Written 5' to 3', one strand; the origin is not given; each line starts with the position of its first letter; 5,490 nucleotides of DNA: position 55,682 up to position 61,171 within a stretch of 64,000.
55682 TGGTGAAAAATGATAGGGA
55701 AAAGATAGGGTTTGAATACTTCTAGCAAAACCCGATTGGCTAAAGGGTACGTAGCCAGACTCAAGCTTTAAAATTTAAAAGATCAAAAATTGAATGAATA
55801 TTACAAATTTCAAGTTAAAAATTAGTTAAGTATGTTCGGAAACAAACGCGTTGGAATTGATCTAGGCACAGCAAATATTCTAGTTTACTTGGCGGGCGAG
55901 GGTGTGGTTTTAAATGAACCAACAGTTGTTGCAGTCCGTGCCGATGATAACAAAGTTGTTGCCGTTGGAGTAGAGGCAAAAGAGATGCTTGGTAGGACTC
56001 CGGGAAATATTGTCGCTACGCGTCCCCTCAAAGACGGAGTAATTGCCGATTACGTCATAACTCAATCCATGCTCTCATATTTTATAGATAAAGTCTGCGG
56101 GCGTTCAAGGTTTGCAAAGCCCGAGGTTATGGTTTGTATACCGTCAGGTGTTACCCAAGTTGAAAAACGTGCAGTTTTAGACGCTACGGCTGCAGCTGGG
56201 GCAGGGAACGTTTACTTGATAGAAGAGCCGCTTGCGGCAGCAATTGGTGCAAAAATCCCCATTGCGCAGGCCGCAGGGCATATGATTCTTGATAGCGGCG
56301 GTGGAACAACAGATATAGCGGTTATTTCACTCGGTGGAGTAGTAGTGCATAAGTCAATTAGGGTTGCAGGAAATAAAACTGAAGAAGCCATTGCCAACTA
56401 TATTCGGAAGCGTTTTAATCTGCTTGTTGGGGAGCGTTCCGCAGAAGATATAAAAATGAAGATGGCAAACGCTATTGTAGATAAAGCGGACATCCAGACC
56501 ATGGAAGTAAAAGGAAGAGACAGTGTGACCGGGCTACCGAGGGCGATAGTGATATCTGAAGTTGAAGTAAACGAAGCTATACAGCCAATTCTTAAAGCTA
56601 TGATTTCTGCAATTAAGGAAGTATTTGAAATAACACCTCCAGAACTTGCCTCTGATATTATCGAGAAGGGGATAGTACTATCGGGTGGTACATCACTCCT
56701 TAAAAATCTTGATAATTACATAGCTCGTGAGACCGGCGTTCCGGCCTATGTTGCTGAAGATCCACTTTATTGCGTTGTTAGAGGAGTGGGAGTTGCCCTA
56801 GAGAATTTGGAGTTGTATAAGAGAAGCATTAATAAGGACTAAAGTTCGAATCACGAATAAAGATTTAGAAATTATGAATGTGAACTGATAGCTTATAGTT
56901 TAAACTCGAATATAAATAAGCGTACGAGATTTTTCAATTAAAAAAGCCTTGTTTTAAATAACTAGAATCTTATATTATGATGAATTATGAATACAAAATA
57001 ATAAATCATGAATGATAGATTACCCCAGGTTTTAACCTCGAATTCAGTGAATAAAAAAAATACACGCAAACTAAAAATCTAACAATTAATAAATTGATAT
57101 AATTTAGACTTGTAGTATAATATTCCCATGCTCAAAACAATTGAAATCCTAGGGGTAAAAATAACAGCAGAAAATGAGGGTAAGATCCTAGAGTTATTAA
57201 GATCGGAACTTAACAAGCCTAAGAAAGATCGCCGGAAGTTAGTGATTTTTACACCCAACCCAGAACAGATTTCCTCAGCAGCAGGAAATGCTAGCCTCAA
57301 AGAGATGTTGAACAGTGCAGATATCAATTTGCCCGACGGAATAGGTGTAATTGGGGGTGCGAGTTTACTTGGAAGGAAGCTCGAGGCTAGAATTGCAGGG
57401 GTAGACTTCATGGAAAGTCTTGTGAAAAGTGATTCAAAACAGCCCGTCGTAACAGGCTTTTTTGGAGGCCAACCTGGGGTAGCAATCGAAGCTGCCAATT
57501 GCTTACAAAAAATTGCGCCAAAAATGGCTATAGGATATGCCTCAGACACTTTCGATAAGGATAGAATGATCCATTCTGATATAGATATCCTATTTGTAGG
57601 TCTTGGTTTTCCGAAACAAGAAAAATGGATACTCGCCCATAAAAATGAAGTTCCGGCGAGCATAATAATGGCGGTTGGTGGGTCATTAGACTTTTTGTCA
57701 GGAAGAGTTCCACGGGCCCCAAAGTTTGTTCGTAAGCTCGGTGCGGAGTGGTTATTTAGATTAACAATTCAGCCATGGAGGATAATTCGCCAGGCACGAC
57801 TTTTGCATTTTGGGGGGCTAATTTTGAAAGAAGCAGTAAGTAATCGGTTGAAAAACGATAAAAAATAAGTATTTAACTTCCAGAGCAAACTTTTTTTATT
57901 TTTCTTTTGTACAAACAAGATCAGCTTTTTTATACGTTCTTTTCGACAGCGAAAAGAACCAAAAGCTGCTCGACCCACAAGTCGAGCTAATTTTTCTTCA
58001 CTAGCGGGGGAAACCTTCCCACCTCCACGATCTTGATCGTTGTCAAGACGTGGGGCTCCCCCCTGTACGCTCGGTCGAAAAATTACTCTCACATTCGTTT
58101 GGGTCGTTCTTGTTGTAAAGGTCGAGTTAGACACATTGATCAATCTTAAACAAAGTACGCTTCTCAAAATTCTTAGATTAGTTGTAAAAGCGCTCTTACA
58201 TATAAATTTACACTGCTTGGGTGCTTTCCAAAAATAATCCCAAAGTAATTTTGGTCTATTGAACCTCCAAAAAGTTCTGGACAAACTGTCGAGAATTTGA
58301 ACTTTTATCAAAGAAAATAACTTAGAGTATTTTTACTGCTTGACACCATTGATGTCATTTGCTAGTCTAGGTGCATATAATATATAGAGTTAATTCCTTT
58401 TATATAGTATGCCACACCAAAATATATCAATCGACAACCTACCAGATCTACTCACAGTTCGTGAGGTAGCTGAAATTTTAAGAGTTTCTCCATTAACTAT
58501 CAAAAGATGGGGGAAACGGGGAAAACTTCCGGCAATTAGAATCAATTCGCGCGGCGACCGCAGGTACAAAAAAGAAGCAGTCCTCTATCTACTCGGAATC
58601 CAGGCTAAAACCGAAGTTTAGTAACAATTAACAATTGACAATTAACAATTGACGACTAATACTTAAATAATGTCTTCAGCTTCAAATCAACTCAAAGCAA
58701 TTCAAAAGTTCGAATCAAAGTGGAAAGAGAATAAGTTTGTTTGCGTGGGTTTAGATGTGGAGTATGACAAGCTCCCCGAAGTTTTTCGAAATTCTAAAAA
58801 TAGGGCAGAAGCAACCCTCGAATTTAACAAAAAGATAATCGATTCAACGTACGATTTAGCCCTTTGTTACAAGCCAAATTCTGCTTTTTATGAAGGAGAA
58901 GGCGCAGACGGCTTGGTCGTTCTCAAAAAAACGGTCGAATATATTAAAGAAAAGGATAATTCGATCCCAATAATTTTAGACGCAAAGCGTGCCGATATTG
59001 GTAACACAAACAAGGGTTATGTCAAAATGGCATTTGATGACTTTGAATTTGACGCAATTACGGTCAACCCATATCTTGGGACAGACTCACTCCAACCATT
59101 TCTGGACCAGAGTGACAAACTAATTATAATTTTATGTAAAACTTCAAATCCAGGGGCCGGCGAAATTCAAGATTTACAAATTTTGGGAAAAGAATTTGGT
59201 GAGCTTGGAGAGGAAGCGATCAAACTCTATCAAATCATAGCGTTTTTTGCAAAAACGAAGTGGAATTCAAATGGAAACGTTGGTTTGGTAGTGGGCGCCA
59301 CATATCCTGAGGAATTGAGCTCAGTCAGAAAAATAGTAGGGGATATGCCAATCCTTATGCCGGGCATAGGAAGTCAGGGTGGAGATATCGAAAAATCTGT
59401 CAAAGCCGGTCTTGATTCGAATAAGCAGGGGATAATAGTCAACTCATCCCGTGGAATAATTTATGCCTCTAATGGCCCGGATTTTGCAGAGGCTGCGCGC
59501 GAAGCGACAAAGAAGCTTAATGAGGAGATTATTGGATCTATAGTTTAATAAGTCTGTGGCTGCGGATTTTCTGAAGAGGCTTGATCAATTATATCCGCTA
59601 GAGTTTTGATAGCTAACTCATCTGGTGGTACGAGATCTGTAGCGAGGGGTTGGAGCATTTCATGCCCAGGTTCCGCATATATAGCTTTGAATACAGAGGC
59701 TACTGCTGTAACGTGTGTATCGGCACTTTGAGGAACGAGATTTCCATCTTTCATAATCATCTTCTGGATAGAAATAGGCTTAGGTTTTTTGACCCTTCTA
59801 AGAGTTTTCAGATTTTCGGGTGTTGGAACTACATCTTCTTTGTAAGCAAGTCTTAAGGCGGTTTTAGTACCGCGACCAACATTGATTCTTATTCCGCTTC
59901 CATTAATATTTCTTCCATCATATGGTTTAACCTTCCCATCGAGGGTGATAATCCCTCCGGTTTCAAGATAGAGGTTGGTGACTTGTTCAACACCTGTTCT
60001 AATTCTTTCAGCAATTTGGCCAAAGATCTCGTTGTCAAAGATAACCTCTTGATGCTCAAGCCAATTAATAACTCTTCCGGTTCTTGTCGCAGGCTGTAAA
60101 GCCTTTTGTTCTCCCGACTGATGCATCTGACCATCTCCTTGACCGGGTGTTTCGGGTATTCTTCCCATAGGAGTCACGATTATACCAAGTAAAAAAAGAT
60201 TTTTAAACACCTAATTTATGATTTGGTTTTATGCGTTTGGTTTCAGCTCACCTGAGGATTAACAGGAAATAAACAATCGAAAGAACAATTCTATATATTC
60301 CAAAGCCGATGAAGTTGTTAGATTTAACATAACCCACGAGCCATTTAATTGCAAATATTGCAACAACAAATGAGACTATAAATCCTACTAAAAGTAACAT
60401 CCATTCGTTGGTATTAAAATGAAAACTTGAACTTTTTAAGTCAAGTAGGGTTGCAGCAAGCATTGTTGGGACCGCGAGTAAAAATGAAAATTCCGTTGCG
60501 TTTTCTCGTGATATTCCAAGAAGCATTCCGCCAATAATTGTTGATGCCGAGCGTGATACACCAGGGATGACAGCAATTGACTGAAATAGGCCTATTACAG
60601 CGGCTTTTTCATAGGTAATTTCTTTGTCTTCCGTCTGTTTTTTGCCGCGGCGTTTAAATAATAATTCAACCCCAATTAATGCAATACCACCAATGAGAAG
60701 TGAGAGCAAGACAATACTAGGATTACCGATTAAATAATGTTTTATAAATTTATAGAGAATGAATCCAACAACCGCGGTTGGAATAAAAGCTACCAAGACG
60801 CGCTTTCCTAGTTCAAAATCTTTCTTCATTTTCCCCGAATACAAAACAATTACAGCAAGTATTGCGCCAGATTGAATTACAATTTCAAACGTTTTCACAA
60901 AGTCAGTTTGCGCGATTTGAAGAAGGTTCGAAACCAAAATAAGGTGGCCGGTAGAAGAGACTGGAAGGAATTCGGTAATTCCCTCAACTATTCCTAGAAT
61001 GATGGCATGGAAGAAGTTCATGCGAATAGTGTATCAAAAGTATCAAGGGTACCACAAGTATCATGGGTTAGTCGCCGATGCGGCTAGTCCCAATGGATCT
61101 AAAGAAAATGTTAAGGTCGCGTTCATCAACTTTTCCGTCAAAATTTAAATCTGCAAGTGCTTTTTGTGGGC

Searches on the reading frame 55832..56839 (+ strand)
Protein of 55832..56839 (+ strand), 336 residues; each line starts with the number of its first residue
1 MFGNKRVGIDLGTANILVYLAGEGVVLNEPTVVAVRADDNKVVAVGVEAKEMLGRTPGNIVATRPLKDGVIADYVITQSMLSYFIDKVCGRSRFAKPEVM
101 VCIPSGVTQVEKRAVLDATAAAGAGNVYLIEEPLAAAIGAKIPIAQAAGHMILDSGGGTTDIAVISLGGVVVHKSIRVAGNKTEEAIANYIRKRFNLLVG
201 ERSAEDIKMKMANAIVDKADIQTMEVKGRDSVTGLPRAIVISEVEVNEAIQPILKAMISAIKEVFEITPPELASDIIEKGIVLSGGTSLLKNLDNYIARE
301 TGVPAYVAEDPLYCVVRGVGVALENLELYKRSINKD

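Call 12: search_protein_families(library=pfam, proteins=[window:55832-56839:+], max_evalue=0.001)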
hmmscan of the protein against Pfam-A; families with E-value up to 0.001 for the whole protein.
window:55832-56839:+ (336 aa): 4 families
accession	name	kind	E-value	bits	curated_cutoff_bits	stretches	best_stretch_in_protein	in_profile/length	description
PF06723.19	MreB_Mbl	-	1.3e-133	445.4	27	1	5-329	2-325/327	MreB/Mbl protein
PF14450.12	FtsA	-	7.2e-10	39.7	31.8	1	152-314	2-123/127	Cell division protein FtsA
PF00012.26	HSP70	-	2e-06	26.8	20.6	1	98-290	135-339/599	Hsp70 protein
PF00022.25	Actin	-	3.7e-06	26.2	27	0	9-195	9-192/410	Actin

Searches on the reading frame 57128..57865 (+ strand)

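Call 12: search_protein_families(library=pfam, proteins=[window:57128-57865:+], max_evalue=0.001)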
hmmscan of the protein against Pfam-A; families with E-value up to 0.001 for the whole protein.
window:57128-57865:+ (246 aa): 1 family
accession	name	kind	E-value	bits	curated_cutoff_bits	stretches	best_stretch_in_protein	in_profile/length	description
PF03808.19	Glyco_tran_WecG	-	1.8e-43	148.7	27.4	1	64-222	1-167/168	Glycosyl transferase WecG/TagA/CpsF family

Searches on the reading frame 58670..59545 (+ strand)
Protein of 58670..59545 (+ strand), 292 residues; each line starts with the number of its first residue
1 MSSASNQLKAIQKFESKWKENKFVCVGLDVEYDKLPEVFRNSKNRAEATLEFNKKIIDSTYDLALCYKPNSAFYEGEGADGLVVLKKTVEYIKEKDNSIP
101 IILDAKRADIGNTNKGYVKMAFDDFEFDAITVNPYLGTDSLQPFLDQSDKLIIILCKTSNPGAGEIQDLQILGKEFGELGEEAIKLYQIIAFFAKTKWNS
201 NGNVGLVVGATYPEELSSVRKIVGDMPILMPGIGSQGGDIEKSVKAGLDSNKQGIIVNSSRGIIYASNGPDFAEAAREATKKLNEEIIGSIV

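Call 12: search_protein_families(library=pfam, proteins=[window:58670-59545:+], max_evalue=0.001)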
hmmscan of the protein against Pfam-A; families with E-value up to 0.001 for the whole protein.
window:58670-59545:+ (292 aa): 1 family
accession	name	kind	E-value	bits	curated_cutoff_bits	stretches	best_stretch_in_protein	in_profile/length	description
PF00215.30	OMPdecase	-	5.5e-30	105.3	27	1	24-269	3-214/221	Orotidine 5'-phosphate decarboxylase / HUMPS family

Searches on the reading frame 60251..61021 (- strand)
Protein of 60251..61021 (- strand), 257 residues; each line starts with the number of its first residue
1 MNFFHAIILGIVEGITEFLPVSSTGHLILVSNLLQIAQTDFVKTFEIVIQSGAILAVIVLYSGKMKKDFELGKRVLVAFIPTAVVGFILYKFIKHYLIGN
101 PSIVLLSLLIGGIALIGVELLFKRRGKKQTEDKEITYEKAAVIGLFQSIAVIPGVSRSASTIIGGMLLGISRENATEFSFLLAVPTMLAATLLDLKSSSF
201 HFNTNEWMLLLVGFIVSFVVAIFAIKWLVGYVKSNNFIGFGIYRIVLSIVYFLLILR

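Call 12: search_protein_families(library=pfam, proteins=[window:60251-61021:-], max_evalue=0.001)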
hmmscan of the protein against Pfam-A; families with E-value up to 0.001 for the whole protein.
window:60251-61021:- (257 aa): 1 family
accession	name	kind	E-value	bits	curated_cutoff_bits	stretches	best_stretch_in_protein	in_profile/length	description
PF02673.24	BacA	-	1e-78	265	33.4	1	6-250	1-257/257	Bacitracin resistance protein BacA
